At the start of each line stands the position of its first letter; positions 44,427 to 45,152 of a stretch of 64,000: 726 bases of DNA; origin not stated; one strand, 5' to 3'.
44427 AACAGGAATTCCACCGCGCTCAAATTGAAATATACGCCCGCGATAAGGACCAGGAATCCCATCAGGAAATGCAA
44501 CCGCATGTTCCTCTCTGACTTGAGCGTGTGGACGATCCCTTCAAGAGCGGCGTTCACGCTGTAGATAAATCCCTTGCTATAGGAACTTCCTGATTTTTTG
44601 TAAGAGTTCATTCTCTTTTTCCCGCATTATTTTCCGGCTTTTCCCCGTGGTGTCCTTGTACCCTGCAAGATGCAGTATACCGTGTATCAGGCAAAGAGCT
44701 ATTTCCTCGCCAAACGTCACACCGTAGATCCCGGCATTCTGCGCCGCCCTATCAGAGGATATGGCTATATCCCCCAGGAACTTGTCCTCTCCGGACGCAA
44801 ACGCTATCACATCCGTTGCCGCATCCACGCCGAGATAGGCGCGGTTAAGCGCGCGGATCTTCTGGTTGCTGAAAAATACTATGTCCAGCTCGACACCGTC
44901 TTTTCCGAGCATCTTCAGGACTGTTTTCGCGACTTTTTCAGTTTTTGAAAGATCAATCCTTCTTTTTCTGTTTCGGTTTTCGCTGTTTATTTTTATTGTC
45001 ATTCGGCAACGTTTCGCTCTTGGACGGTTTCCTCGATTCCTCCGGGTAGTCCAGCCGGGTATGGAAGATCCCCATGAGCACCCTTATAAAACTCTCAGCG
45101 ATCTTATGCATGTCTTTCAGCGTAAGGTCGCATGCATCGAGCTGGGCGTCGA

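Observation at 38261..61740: Recurrent junction motif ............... coupled to a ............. box at SD-less (apparently leaderless) starts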

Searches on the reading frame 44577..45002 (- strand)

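Call 59: search_protein_families(library=pfam, proteins=[window:44577-45002:-], max_evalue=0.0001)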
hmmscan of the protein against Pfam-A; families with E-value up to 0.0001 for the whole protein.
window:44577-45002:- (141 aa): 1 family
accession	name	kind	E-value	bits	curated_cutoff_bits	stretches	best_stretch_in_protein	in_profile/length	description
PF02130.23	YbeY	-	1.6e-30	106.1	25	1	20-136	10-128/129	Endoribonuclease YbeY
